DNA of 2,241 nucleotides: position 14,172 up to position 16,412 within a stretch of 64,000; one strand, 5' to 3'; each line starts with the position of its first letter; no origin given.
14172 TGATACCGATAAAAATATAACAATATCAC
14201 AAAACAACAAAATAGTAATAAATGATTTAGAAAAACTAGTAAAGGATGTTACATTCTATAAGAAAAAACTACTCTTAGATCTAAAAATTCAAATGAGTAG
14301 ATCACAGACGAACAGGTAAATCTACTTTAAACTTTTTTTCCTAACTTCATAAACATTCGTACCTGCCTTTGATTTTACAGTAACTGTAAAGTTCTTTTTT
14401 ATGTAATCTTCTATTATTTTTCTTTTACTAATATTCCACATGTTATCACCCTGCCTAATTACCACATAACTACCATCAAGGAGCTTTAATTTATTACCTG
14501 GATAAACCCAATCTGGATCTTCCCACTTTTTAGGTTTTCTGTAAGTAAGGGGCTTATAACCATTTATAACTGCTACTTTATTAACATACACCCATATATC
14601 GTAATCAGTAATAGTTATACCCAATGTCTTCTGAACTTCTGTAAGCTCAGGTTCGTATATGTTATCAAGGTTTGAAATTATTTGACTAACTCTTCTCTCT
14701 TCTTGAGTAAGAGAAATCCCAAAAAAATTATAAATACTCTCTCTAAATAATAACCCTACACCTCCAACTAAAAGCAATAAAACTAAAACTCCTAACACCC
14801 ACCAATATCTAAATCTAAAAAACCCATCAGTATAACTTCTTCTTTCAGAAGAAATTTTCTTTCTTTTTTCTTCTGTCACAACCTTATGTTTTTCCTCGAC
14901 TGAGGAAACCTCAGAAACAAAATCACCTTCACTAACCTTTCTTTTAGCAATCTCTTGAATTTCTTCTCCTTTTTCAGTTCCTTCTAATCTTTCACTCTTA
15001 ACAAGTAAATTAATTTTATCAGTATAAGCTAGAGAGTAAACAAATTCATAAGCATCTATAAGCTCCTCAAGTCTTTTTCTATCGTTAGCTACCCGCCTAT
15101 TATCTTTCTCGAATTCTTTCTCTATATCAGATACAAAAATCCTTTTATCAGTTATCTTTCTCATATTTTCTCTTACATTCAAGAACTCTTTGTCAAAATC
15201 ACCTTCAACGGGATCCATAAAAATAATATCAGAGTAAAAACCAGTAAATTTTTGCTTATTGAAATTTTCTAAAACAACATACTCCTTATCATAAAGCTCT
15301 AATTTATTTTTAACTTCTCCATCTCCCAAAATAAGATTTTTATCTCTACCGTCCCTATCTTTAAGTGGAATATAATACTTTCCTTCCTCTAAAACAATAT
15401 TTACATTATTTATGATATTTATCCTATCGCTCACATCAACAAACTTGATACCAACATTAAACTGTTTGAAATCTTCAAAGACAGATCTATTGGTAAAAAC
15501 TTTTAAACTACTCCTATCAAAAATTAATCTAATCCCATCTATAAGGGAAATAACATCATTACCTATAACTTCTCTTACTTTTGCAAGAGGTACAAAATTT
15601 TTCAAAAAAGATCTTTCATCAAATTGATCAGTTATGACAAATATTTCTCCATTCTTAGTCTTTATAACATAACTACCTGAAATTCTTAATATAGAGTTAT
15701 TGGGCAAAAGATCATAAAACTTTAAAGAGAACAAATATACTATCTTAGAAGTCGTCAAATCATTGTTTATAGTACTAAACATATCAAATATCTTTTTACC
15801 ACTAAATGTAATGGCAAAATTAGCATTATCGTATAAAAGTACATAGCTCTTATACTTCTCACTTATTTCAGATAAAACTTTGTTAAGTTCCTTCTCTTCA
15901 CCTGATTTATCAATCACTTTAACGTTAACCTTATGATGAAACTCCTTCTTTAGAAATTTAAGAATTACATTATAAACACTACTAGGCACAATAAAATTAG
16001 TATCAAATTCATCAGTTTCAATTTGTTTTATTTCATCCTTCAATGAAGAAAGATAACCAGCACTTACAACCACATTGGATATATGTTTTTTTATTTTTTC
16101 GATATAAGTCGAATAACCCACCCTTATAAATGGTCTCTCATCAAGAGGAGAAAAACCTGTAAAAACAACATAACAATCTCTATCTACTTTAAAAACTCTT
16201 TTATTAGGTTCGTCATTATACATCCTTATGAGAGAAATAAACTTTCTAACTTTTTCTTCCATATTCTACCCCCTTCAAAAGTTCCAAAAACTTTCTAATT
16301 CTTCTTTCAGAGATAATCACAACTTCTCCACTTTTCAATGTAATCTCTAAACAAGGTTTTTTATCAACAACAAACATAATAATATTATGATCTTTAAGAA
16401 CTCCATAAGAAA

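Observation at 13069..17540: folP / bacterial-PH membrane protein / 646-aa single-TM LysM-like protein operon, convergent with a dual cNMP-binding Crp-like regulator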

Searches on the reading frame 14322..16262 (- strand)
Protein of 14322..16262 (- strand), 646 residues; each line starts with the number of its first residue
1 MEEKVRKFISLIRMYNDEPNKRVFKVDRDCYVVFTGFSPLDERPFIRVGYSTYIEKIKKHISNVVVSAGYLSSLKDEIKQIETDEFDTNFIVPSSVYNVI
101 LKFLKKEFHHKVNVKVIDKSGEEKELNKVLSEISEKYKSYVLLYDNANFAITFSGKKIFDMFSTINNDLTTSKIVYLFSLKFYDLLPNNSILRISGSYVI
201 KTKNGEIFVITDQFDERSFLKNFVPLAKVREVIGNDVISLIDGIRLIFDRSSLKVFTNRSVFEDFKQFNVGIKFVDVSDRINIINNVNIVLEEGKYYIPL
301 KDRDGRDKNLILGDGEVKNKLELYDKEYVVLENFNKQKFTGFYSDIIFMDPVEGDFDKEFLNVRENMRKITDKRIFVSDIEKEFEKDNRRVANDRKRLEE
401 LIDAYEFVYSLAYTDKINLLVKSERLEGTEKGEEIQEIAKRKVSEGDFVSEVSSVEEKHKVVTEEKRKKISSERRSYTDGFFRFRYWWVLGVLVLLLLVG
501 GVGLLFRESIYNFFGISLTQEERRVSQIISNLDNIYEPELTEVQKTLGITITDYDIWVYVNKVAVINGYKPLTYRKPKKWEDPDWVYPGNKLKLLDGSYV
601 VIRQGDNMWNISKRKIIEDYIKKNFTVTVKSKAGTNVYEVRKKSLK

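Call 3: search_protein_families(library=pfam, proteins=[window:14322-16262:-], max_evalue=1)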
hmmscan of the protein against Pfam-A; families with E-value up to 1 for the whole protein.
window:14322-16262:- (646 aa): 4 families
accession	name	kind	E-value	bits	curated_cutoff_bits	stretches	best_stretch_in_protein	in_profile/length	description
PF20890.2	Dbr1_C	-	0.0063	17.3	27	1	121-159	38-76/86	Dbr1, C-terminal domain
PF01588.26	tRNA_bind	-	0.0063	17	27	1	307-347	30-70/96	Putative tRNA binding domain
PF20268.4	SBDS_C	-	0.062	13.7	27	1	79-118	21-70/71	SBDS protein, C-terminal domain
PF11950.13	DUF3467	-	0.099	13.1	25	1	86-139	28-85/92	Protein of unknown function (DUF3467)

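Call 4: search_protein_families(library=ncbifam, proteins=[window:14322-16262:-], max_evalue=1)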
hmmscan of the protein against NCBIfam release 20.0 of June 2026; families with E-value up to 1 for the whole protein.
window:14322-16262:- (646 aa): 1 family
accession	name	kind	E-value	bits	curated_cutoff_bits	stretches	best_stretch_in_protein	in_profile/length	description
TIGR02899.1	spore_safA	subfamily_domain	0.0029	17.5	67.85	0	603-614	2-13/44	SafA/ExsA family spore coat assembly protein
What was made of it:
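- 14472..14621 (-): Periplasmic divergent LysM domain, residues 548-597 (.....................................). The window sequence alone stays sub-threshold (calls 3, 4).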

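Call 5: find_homologous_proteins(query=window:14322-16262:-, max_evalue=0.001)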
Query window:14322-16262:- (646 aa): 26 proteins with E <= 0.001 among 8000 candidates.
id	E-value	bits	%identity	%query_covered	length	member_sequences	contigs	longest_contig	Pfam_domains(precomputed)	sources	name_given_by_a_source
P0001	0.0e+0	1403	100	100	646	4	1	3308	-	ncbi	ncbi:MAG: hypothetical protein ACPL4C_03920 [Brevinematia bacterium]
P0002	0.0e+0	1110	79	100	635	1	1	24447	-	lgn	-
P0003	7.7e-256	869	62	99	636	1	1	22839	-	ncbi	ncbi:MAG: hypothetical protein ABDH28_03290 [Brevinematia bacterium]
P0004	2.2e-250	851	61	99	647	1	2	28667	-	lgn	-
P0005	1.2e-242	825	60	99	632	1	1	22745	-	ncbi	ncbi:MAG: hypothetical protein ACK4F9_00445 [Brevinematia bacterium]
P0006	2.3e-240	818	60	99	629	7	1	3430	-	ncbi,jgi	-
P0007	1.1e-239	815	59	100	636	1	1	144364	-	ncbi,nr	ncbi:MAG: hypothetical protein N2712_01090 [Brevinematales bacterium]|nr:hypothetical protein [Brevi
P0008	5.2e-238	810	58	99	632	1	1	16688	-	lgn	-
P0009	1.3e-235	802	59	99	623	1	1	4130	-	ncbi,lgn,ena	-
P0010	3.9e-222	757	52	99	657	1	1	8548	-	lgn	-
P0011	3.8e-218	744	53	100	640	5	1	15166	-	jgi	-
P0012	2.5e-215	735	53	99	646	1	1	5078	-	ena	-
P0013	5.4e-215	734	54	99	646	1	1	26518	-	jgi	-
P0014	8.1e-215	733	53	99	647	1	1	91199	-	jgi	jgi:hypothetical protein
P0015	1.9e-214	732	54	99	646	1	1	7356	-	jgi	jgi:hypothetical protein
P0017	5.4e-214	730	53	99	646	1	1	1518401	-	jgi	jgi:hypothetical protein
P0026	4.2e-170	586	43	97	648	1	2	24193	-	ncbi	-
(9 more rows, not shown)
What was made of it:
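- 14322..16262 (-): 646-aa member of an uncharacterised, Spirochaetota-restricted family of bitopic membrane proteins. 26 close homologues, all from Brevinematia (call 5).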

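Call 13: find_encoding_contigs(protein=P0007, flank=8000, max_places=2)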
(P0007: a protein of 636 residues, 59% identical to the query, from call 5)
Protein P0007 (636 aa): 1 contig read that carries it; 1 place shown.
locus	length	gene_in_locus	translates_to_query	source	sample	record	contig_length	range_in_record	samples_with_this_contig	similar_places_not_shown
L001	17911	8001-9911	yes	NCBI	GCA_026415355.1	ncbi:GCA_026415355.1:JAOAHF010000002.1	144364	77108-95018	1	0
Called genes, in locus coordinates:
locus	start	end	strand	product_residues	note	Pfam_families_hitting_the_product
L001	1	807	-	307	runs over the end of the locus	PF00551:Formyl_trans_N, PF02911:Formyl_trans_C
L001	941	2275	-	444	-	-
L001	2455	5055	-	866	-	PF03176:MMPL, PF12349:Sterol-sensing, PF03176:MMPL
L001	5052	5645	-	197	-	PF00440:TetR_N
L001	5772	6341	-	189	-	PF01169:GDT1 (faint)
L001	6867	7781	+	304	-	PF02517:Rce1-like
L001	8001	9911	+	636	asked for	-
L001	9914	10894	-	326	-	PF02424:ApbE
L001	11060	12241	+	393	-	-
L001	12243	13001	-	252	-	-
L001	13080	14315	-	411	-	PF13562:NTP_transf_4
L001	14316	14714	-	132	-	-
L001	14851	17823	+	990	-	-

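Call 14: find_encoding_contigs(protein=P0017, flank=8000, max_places=2)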
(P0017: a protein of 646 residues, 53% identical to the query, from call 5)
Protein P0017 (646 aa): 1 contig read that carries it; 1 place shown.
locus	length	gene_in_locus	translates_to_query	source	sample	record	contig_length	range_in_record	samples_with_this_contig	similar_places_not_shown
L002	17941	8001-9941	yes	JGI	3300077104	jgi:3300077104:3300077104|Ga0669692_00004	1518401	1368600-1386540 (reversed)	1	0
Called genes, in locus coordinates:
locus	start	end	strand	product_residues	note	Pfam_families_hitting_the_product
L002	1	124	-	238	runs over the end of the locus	PF01061:ABC2_membrane, PF12698:ABC2_membrane_3, PF12679:ABC2_membrane_2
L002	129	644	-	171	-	PF25917:BSH_RND (faint), PF13375:RnfC_N (faint), PF00364:Biotin_lipoyl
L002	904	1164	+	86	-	-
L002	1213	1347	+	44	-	-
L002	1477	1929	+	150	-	PF21982:RecX_HTH1 (faint), PF02631:RecX_HTH2, PF21981:RecX_HTH3 (weak)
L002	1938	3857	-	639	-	PF01496:V_ATPase_I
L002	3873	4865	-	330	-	PF01992:vATP-synt_AC39 (weak)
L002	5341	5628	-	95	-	PF02686:GatC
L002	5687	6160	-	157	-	PF00177:Ribosomal_S7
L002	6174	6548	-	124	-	PF00164:Ribosom_S12_S23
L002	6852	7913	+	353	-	PF00483:NTP_transferase, PF12804:NTP_transf_3, PF24894:Hexapep_GlmU (weak), PF25087:GMPPB_C (weak)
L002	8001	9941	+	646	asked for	-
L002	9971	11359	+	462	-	PF14346:DUF4398, PF01476:LysM (weak)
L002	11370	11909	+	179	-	PF07638:Sigma70_ECF, PF02001:DUF134 (faint), PF04542:Sigma70_r2, PF08281:Sigma70_r4_2, PF04545:Sigma70_r4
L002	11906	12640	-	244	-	PF02254:TrkA_N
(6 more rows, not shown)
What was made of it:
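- In some Brevinematales the gene is followed by another LysM protein and an ECF sigma factor (call 14).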

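Call 15: find_encoding_contigs(protein=P0026, flank=8000, max_places=2)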
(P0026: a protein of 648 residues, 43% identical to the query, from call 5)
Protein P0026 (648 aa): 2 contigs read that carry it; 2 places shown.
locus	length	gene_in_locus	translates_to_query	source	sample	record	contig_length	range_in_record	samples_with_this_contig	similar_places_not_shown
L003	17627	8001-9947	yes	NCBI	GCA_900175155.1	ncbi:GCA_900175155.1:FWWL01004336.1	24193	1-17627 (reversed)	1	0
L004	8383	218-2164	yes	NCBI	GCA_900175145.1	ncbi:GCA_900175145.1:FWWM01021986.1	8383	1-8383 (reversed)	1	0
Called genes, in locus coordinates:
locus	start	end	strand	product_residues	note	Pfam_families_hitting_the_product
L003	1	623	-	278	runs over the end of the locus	PF04085:MreC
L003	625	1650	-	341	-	PF06723:MreB_Mbl, PF25216:Volactin (faint), PF00022:Actin (weak), PF11104:PilM_2 (faint), PF00012:HSP70, PF14450:FtsA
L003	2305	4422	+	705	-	PF00082:Peptidase_S8, PF18962:Por_Secre_tail (weak)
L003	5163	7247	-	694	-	PF00009:GTP_EFTU, PF03144:GTP_EFTU_D2, PF22042:EF-G_D2, PF14492:EFG_III, PF03764:EFG_IV, PF00679:EFG_C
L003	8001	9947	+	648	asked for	-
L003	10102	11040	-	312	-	PF02775:TPP_enzyme_C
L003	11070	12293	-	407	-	PF01855:POR_N, PF17147:PFOR_II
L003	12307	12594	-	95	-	PF13187:Fer4_9 (faint), PF12797:Fer4_2 (faint), PF13237:Fer4_10 (faint), PF12837:Fer4_6 (faint), PF14697:Fer4_21, PF12838:Fer4_7 (weak), PF13484:Fer4_16 (faint), PF00037:Fer4 (weak)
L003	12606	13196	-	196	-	PF01558:POR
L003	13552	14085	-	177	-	PF02566:OsmC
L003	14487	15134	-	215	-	PF11306:DUF3108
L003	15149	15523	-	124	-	PF01925:TauE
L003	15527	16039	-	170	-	PF01894:YjbQ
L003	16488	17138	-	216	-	PF00697:PRAI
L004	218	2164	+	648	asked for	-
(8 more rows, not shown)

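Call 16: find_encoding_contigs(protein=P0002, flank=8000, max_places=2)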
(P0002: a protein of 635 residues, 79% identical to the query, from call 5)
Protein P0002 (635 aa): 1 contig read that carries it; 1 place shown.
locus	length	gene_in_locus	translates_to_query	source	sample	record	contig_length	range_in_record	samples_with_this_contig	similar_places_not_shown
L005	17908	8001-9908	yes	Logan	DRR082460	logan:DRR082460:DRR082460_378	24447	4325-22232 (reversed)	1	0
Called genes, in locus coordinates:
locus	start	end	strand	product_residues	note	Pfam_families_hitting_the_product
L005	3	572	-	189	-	PF01169:GDT1, PF01925:TauE (faint), PF01169:GDT1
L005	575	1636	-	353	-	PF00155:Aminotran_1_2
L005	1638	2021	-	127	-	PF04519:Bactofilin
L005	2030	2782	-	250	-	-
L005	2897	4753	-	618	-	PF00512:HisKA, PF02518:HATPase_c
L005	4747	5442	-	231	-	PF00117:GATase, PF07722:Peptidase_C26 (weak)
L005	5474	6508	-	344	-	PF02912:Phe_tRNA-synt_N, PF01409:tRNA-synt_2d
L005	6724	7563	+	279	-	PF00809:Pterin_bind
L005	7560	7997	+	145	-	-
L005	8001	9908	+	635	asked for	-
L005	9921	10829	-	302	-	PF00149:Metallophos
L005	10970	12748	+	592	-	PF01336:tRNA_anti-codon, PF00152:tRNA-synt_2, PF02938:GAD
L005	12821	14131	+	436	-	PF01523:PmbA_TldD_1st, PF19289:PmbA_TldD_3rd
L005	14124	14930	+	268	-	PF02405:MlaE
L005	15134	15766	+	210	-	PF00753:Lactamase_B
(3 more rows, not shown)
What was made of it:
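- The same order is kept in the closest relative (call 16).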

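Call 17: find_encoding_contigs(protein=P0003, flank=8000, max_places=2)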
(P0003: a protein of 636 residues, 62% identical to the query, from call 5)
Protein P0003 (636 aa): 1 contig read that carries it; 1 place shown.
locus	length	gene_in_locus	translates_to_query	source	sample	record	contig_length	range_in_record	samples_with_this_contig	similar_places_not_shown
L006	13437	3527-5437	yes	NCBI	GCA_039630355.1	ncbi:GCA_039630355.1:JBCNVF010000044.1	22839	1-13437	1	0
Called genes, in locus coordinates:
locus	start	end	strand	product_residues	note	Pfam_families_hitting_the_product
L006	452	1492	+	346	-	PF00365:PFK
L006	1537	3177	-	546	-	PF01645:Glu_synthase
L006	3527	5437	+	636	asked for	-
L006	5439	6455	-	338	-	PF02424:ApbE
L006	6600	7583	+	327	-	-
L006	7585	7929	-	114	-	PF01242:PTPS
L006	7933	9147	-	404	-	PF00155:Aminotran_1_2, PF00266:Aminotran_5, PF01053:Cys_Met_Meta_PP, PF01041:DegT_DnrJ_EryC1, PF01212:Beta_elim_lyase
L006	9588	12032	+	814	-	PF17854:FtsK_alpha, PF01580:FtsK_SpoIIIE, PF09397:FtsK_gamma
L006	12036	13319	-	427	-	PF00919:UPF0004, PF04055:Radical_SAM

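Call 18: find_encoding_contigs(protein=P0004, flank=8000, max_places=2)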
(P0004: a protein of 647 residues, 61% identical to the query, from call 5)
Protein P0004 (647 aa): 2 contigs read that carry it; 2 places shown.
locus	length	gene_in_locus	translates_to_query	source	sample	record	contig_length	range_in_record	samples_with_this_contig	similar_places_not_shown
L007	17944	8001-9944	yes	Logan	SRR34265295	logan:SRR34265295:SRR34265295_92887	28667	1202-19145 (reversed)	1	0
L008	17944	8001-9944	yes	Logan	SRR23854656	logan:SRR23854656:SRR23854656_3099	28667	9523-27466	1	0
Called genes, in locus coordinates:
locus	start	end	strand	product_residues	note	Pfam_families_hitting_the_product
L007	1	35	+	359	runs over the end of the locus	PF01817:CM_2, PF00800:PDT, PF01842:ACT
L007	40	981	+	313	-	PF01259:SAICAR_synt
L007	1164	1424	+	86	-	PF01016:Ribosomal_L27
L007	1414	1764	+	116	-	PF01258:zf-dskA_traR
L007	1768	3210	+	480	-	PF01425:Amidase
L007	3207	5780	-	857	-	PF02861:Clp_N, PF00004:AAA, PF23569:NBD_SMAX1, PF17871:AAA_lid_9, PF02151:UVR, PF00004:AAA, PF07724:AAA_2, PF07728:AAA_5, +9 more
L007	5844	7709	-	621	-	PF13292:DXP_synthase_N, PF02779:Transket_pyr, PF02780:Transketolase_C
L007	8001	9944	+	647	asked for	-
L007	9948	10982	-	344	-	PF02424:ApbE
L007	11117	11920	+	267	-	-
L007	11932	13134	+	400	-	-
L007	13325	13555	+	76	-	PF02700:PurS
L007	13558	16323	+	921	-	PF00133:tRNA-synt_1, PF09334:tRNA-synt_1g, PF01406:tRNA-synt_1e (weak), PF01921:tRNA-synt_1f (weak), PF08264:Anticodon_1, PF06827:zf-FPG_IleRS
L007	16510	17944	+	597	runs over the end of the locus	PF02874:ATP-synt_ab_N, PF16886:ATP-synt_ab_Xtn, PF00006:ATP-synt_ab, PF22919:ATP-synt_VA_C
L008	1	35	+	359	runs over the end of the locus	PF01817:CM_2, PF00800:PDT, PF01842:ACT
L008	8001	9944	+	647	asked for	-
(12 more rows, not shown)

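Call 19: predict_structure(alignment_id=A1)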
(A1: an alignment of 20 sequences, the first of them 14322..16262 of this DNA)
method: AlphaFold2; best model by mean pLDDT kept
length: 646 residues; sequences in the alignment: 20
mean_pLDDT: 76.5   pTM: 0.64
mean pLDDT of the five models: 76.5, 73.4, 71.1, 69.0, 63.2
residues with pLDDT >= 90: 111; 70-90: 364; 50-70: 98; < 50: 73
segments of 3 or more residues with pLDDT < 50: 120-125, 279-287, 446-485, 506-516, 631-634
pLDDT, mean of each block of 10 residues (from residue 1): 81 87 93 82 86 90 79 86 86 80 89 65 52 69 77 84 87 92 85 90 87 90 85 87 87 79 71 52 51 67 71 68 86 82 86 92 86 83 96 95 88 82 79 75 51 34 36 38 52 71 49 53 83 86 85 85 82 67 78 83 85 89 77 57 62
secondary structure, 60 per line:
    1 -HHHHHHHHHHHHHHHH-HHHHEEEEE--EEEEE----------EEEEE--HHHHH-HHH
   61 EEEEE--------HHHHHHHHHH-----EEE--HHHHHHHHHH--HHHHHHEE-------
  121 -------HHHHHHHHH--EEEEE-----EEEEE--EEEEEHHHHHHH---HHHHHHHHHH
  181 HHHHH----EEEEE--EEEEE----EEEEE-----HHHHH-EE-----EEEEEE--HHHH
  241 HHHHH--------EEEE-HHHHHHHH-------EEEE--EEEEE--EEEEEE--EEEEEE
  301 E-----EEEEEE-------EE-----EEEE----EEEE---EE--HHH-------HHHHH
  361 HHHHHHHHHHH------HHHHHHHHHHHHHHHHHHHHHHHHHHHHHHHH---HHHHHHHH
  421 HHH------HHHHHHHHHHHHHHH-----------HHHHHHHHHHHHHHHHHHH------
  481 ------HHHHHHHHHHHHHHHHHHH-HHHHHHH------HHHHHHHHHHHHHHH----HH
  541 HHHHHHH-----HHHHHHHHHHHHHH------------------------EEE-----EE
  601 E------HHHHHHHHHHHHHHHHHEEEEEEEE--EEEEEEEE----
elements in order: H2-17 H19-22 E23-27 E30-34 E45-49 H52-56 E61-65 H74-83 E89-91 H94-103 H106-111 H128-136 E139-143 E149-153 E156-160 H161-167 H171-185 E190-194 E197-201 E206-210 H216-220 E229-234 H237-245 E254-257 H259-266 E274-277 E280-284 E287-292 E295-301 E307-312 E327-330 E335-338 H356-371 H378-409 H413-423 H430-444 H456-474 H487-505 H507-513 H520-534 H539-547 H553-566 E591-593 E599-601 H608-624 E625-632 E635-642
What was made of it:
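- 15228..16205 (-): Cytoplasmic alpha/beta domain, residues about 20-345. Its model resembles the metallo-beta-lactamase fold, and no metal-binding motif is conserved. The AF2 model has mean pLDDT 76.5 (call 19).
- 14805..14930 (-): Charged, disordered K/E-rich linker, residues 445-486. pLDDT below 50 for residues 446-485 (call 19).
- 14736..14804 (-): Single transmembrane helix, residues 487-509, oriented N-in and C-out. A helix spans 487-505 in the model (call 19).
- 14325..14468 (-): Second, partial LysM (V-x-x-GDxxW-x-I, residues 599-624) followed by a Brevinematia-specific beta-hairpin tail. The model shows helix 608-624 and strands 625-632 and 635-642 (call 19).
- On LysM domain (PF01476): The model shows helix 553-566 and strand 591-593 (call 19).
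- On Metallo-beta-lactamase superfamily (Pfam Lactamase_B clan): The model pLDDT is 76.5 (call 19).
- The roughly 40-residue disordered charged linker between the cytoplasmic helices and the TM helix is a poor signal conduit (call 19).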

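Call 36: search_solved_structures(query=A1, max_evalue=1, show_alignments=2)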
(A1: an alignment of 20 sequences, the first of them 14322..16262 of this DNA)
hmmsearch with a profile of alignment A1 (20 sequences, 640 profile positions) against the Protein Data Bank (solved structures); distinct sequences matched with E-value up to 1: 1.
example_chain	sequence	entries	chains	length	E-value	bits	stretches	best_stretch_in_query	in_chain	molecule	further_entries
5mu7_B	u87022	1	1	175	0.057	15.1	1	383-465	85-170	Coatomer subunit delta-like protein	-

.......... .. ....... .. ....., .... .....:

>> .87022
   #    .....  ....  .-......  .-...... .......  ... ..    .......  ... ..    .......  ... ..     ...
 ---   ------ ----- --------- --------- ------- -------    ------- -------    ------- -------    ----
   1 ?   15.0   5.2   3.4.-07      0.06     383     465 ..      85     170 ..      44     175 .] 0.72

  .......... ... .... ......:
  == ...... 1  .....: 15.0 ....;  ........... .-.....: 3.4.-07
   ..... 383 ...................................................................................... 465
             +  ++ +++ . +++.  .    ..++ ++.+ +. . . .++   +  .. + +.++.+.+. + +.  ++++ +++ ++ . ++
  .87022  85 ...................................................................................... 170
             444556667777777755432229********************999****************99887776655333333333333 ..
